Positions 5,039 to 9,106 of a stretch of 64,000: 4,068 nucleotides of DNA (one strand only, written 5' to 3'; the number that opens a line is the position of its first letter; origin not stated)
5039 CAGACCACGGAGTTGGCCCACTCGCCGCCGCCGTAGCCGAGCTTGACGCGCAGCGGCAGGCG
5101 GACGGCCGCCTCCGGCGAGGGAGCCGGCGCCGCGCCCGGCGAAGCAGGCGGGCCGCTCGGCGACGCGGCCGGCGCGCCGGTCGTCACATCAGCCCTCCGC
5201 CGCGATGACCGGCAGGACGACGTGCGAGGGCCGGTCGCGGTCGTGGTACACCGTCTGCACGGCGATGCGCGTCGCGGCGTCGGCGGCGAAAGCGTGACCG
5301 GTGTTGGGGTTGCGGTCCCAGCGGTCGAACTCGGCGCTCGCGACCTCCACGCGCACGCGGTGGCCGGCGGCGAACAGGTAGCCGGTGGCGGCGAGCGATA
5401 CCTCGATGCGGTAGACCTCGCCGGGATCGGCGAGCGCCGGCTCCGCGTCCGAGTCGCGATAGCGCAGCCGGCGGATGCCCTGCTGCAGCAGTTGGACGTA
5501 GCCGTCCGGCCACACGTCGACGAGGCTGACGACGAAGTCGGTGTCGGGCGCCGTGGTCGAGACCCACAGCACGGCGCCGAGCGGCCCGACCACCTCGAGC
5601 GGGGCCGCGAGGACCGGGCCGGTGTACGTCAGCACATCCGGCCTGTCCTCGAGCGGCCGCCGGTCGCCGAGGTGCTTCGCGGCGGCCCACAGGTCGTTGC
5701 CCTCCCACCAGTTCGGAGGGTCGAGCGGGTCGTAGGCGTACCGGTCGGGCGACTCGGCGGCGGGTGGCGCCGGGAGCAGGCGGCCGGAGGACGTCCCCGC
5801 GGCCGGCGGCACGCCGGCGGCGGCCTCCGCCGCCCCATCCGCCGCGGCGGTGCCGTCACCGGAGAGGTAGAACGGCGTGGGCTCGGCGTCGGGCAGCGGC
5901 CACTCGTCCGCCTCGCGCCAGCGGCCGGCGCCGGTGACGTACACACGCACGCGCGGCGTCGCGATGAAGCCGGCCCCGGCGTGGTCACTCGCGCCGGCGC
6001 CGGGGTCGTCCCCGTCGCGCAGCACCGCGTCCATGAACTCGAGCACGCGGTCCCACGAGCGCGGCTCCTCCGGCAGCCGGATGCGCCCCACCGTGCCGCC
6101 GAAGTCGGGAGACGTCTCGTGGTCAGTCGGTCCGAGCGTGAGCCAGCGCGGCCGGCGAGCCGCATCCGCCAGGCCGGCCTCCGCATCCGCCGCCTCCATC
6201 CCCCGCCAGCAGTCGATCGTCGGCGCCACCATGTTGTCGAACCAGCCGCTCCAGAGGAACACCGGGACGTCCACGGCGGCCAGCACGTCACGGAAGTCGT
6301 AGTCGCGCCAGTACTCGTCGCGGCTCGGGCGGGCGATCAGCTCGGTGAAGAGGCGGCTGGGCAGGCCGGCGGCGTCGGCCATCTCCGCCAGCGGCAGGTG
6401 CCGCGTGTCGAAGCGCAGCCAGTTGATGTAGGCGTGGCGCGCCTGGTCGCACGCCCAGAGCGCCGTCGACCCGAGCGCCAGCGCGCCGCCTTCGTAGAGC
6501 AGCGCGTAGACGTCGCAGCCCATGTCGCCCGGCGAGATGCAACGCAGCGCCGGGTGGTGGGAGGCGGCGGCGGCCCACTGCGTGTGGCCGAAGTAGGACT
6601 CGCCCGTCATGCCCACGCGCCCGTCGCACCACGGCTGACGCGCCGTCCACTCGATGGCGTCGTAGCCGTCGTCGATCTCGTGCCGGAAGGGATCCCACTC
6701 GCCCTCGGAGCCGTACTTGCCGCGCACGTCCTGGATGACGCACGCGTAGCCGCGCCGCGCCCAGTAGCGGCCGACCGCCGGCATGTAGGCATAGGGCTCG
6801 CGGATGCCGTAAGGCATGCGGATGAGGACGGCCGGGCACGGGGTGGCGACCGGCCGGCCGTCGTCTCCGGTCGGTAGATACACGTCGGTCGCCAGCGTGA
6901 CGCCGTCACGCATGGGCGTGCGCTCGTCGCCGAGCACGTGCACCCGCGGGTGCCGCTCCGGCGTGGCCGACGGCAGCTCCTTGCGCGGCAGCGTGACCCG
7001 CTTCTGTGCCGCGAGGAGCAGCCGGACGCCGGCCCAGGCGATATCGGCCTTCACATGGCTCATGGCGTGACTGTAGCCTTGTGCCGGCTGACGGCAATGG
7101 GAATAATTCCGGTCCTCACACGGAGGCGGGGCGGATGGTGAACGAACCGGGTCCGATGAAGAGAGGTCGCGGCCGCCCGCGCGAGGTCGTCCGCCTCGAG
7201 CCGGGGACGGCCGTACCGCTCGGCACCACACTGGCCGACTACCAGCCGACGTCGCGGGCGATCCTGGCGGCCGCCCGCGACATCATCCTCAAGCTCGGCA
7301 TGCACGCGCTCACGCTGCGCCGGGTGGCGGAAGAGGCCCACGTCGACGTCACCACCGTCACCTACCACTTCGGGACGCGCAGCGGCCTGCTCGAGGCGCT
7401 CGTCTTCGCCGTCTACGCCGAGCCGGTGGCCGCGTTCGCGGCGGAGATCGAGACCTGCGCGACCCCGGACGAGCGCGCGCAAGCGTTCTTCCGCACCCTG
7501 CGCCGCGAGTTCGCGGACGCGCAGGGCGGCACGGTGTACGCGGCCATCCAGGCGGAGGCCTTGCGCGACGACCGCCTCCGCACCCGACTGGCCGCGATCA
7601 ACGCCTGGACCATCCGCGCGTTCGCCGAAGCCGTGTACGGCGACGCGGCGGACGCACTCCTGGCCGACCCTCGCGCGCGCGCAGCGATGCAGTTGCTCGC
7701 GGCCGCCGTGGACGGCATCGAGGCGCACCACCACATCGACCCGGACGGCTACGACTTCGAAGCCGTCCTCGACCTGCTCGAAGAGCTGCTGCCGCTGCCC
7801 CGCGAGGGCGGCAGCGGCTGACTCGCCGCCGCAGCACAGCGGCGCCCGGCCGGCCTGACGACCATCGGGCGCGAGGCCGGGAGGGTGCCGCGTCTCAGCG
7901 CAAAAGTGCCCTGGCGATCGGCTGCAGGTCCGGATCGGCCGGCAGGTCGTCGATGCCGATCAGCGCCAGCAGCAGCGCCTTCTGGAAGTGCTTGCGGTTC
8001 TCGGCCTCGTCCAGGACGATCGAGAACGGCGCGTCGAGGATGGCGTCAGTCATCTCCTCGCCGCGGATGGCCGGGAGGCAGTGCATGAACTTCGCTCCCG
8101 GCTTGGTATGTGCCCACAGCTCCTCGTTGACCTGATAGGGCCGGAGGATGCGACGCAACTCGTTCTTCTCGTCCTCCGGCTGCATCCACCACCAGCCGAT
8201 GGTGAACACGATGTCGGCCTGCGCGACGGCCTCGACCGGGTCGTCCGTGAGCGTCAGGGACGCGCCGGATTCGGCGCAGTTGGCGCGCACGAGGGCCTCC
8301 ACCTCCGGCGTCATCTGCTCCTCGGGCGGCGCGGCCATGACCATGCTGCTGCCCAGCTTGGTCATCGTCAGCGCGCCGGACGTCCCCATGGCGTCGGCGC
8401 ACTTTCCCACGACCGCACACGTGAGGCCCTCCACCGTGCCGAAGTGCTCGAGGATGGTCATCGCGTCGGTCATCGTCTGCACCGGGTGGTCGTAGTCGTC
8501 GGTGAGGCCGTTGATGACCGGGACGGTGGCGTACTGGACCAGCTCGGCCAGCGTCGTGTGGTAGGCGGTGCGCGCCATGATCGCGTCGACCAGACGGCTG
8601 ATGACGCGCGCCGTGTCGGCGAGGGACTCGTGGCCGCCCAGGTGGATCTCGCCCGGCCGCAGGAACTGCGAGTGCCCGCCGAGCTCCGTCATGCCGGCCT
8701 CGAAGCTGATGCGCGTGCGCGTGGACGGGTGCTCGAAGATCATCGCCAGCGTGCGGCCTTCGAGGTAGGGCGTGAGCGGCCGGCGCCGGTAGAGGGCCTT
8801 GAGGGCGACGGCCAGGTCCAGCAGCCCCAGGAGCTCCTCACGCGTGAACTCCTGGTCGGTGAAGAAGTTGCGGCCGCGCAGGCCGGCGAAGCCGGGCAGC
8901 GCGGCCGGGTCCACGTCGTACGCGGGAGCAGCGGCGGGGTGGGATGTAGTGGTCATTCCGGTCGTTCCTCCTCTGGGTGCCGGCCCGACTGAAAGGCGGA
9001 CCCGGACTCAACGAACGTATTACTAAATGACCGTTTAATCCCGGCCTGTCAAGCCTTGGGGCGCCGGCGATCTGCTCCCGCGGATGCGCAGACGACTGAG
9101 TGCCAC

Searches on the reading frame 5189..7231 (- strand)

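Call 25: search_protein_families(library=pfam, proteins=[window:5189-7231:-], max_evalue=0.00001)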
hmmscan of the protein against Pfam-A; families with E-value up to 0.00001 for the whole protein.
window:5189-7231:- (680 aa): 2 families
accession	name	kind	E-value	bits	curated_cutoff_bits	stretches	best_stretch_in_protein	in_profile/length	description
PF02129.25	Peptidase_S15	-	4e-57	194.3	23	1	109-371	1-260/262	X-Pro dipeptidyl-peptidase (S15 family)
PF08530.16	PepX_C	-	3.7e-45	154.9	22.5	1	421-671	2-216/217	X-Pro dipeptidyl-peptidase C-terminal non-catalytic domain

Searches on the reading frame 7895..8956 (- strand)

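Call 25: search_protein_families(library=pfam, proteins=[window:7895-8956:-], max_evalue=0.00001)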
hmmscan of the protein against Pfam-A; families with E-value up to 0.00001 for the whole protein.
window:7895-8956:- (353 aa): 2 families
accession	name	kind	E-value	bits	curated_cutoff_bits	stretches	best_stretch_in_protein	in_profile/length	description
PF02729.26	OTCace_N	-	5.8e-45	153.5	29.9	1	29-170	1-148/148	Aspartate/ornithine carbamoyltransferase, carbamoyl-P binding domain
PF00185.30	OTCace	-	3.2e-38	131.7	29.4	1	176-331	1-156/157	Aspartate/ornithine carbamoyltransferase, Asp/Orn binding domain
